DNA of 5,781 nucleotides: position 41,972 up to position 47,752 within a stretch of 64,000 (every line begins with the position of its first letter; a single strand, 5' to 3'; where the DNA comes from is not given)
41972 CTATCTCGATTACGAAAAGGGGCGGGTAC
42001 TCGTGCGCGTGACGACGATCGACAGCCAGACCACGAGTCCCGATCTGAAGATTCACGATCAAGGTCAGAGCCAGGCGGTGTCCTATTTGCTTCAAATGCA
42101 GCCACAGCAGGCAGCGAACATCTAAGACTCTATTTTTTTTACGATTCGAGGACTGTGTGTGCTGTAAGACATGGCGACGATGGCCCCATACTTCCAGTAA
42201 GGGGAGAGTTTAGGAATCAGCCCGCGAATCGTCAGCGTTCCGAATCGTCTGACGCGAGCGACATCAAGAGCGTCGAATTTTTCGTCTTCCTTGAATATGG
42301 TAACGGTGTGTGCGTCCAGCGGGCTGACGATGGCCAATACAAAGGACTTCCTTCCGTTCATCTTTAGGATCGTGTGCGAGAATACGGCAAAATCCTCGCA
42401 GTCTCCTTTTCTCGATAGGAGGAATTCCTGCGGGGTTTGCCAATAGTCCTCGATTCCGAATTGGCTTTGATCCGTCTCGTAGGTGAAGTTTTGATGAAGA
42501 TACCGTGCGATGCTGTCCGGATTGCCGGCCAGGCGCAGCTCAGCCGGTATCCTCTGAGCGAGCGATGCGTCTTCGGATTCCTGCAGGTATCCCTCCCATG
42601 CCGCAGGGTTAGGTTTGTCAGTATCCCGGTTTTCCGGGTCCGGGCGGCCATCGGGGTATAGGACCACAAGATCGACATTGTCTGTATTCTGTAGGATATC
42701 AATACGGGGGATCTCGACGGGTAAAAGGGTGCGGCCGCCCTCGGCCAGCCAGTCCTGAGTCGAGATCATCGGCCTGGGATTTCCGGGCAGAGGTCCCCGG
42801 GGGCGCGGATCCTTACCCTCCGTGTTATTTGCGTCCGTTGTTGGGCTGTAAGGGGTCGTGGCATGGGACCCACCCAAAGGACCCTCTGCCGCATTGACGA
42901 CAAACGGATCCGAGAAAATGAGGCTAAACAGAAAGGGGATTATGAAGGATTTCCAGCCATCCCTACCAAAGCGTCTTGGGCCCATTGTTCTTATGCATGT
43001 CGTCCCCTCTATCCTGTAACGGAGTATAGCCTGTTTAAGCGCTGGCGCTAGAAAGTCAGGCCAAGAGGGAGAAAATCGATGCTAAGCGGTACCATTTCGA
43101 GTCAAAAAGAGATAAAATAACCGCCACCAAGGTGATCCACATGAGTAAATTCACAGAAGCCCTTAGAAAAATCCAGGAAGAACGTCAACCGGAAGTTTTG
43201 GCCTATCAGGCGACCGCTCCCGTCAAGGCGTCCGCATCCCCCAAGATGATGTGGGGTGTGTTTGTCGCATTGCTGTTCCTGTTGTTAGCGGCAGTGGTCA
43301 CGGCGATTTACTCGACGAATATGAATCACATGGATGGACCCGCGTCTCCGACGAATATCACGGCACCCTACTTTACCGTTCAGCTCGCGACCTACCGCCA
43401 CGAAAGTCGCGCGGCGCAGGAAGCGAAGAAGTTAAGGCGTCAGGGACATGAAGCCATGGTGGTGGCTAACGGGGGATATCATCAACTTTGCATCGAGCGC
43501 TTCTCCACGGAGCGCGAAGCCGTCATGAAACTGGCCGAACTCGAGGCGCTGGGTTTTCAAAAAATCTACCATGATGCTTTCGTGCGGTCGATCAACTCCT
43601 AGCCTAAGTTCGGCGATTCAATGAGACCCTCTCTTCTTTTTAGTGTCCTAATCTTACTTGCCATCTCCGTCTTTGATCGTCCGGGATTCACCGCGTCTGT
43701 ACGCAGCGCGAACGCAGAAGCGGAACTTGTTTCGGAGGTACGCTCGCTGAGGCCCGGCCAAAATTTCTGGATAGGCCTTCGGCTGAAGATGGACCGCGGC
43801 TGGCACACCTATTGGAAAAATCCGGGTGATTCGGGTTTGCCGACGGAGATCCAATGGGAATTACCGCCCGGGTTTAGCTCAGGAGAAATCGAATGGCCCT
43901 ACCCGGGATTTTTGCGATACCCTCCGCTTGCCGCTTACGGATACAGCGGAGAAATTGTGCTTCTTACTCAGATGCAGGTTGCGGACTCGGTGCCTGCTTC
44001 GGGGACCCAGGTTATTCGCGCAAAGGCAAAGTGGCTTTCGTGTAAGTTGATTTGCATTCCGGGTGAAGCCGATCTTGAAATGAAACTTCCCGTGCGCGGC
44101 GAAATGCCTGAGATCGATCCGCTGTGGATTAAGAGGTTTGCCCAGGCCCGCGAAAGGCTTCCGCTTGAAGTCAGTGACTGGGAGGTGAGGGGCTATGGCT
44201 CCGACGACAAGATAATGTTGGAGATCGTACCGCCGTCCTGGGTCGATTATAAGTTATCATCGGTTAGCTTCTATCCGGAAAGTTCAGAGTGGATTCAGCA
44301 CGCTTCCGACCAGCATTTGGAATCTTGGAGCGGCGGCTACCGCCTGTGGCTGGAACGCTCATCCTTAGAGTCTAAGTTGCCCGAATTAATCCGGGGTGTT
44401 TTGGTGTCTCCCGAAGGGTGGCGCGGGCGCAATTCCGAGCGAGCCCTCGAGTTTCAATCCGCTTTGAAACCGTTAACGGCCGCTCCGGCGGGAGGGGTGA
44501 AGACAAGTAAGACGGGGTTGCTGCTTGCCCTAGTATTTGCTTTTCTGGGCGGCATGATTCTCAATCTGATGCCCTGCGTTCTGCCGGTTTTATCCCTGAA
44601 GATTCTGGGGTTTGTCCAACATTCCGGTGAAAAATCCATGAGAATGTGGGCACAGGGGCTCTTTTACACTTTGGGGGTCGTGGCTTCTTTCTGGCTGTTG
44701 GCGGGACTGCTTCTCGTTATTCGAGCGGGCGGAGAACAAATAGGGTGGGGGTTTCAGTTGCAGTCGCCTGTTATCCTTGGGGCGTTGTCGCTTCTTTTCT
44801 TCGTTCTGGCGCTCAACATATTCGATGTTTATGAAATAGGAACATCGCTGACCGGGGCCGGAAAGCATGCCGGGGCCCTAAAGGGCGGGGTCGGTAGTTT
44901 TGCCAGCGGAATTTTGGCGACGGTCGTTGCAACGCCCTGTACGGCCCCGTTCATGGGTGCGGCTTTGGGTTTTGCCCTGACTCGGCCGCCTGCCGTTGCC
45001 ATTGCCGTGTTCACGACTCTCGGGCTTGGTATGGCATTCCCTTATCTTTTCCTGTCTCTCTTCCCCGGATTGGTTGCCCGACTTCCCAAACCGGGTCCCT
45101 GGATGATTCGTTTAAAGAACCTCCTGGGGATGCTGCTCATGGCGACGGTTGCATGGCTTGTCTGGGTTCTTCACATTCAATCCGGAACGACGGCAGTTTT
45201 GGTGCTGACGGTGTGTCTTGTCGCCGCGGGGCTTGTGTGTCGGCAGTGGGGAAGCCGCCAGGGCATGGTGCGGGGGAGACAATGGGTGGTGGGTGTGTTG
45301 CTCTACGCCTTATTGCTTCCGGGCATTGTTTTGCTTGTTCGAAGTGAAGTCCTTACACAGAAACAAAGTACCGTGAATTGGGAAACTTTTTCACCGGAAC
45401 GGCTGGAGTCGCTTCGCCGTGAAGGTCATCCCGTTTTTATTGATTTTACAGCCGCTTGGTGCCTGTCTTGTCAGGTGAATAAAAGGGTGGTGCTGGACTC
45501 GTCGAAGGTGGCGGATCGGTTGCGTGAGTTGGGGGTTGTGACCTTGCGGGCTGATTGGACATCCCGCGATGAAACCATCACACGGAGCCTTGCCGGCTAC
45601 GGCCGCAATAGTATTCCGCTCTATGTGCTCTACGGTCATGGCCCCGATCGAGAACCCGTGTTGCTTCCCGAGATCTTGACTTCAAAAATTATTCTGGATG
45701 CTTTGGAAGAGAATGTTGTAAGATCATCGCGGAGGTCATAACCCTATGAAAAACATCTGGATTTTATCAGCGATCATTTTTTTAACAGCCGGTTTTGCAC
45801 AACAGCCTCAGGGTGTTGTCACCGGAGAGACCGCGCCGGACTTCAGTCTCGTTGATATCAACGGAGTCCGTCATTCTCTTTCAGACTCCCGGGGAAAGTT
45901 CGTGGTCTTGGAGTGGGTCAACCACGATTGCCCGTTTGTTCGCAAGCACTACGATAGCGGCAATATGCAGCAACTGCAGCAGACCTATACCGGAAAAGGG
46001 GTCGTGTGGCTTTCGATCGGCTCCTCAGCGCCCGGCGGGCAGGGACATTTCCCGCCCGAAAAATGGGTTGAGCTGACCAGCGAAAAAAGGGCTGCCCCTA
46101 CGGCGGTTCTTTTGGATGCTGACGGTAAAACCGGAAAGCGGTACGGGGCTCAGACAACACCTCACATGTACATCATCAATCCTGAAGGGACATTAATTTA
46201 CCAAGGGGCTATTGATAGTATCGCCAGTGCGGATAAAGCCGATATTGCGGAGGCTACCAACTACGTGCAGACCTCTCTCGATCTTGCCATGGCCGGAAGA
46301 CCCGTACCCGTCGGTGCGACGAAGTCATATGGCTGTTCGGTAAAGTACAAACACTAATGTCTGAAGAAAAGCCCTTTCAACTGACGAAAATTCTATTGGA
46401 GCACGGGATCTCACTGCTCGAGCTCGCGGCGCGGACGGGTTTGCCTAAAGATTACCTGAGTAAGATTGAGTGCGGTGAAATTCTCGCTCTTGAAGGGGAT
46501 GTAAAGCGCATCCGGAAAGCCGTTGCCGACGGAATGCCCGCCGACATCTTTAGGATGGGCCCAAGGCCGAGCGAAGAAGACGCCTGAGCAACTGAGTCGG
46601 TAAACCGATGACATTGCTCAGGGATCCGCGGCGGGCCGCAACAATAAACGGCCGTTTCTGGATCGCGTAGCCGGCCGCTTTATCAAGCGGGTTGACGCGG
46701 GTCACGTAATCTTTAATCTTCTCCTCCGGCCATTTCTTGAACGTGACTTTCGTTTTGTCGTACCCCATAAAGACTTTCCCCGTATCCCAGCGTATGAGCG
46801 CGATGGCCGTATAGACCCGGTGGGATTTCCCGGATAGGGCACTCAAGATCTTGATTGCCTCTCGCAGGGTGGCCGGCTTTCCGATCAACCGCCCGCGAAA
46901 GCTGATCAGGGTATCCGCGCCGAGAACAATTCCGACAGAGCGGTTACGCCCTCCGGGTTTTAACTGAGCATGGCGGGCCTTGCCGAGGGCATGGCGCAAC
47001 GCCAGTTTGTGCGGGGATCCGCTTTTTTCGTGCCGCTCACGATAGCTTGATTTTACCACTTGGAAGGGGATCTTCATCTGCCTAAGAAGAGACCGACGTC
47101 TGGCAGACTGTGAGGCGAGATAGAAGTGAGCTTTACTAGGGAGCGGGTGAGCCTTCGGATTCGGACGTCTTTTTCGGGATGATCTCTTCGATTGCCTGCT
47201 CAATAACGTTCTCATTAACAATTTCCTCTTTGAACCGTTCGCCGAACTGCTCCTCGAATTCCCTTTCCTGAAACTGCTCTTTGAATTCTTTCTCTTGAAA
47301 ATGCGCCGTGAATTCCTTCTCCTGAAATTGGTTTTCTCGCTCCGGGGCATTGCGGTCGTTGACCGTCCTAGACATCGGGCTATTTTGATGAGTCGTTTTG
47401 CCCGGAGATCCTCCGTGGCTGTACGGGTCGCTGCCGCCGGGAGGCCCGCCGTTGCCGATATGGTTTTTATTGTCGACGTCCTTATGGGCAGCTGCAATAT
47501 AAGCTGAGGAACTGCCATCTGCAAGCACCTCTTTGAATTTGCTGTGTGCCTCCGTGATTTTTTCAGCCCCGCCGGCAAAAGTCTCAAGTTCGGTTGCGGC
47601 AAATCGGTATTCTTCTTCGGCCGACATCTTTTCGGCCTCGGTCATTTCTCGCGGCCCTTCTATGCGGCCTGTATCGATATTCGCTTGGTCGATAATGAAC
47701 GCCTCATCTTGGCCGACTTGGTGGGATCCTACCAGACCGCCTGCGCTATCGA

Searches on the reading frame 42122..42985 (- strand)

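Call 49: search_protein_families(library=pfam, proteins=[window:42122-42985:-], max_evalue=0.001)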
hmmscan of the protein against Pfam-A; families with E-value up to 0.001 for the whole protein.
window:42122-42985:- (287 aa): 3 families
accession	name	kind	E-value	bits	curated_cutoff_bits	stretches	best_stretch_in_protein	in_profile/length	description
PF04473.18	DUF553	-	2e-08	34.2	20.5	1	158-220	21-89/140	Transglutaminase-like domain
PF06035.17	Peptidase_C93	-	5.2e-06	26.8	27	1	157-222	43-105/162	Bacterial transglutaminase-like cysteine proteinase BTLCP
PF01841.26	Transglut_core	-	9.8e-06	26.3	23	1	154-211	16-69/108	Transglutaminase-like superfamily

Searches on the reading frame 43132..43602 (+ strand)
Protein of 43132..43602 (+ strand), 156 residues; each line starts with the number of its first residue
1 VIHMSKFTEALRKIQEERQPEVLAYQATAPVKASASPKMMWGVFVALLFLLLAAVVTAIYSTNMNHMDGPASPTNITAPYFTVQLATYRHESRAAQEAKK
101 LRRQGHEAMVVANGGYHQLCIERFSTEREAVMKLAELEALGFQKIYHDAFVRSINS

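Call 49: search_protein_families(library=pfam, proteins=[window:43132-43602:+], max_evalue=0.001)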
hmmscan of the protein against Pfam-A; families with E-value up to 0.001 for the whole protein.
window:43132-43602:+ (156 aa): 1 family
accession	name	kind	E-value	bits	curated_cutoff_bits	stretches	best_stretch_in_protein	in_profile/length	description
PF05036.18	SPOR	-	1.1e-05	26.1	21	1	80-143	4-71/76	SPOR domain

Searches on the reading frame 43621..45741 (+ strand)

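Call 38: search_protein_families(library=pfam, proteins=[window:43621-45741:+], max_evalue=0.001)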
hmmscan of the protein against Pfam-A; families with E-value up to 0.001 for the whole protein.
window:43621-45741:+ (706 aa): 4 families
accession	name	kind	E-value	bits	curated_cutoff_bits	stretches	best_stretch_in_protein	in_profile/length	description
PF02683.22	DsbD_TM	-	1.7e-20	73.7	27.1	1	302-514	3-215/219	Cytochrome C biogenesis protein transmembrane domain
PF13899.12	Thioredoxin_7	-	2.5e-18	66.4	27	1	586-671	1-81/83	Thioredoxin-like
PF11412.14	DsbD_N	-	1e-16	61.5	25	1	43-154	15-116/119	Thiol:disulfide interchange protein DsbD, N-terminal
PF03190.21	Thioredox_DsbH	-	3.6e-05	24.2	27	1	578-637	13-72/163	Protein of unknown function, DUF255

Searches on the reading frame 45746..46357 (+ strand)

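Call 49: search_protein_families(library=pfam, proteins=[window:45746-46357:+], max_evalue=0.001)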
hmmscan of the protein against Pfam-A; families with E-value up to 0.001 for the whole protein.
window:45746-46357:+ (203 aa): 2 families
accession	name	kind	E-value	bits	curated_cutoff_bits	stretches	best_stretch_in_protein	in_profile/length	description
PF00578.27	AhpC-TSA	-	2.4e-13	50.5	26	1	27-152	2-123/124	AhpC/TSA family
PF08534.16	Redoxin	-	3.7e-10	40.2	26.6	1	27-166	3-143/148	Redoxin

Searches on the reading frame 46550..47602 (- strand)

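Call 49: search_protein_families(library=pfam, proteins=[window:46550-47602:-], max_evalue=0.001)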
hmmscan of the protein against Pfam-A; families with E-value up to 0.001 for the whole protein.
window:46550-47602:- (350 aa): 1 family
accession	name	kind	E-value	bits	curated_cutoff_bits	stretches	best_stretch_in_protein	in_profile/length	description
PF02545.19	Maf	-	2e-46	158.5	27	1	160-345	2-186/187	Maf-like protein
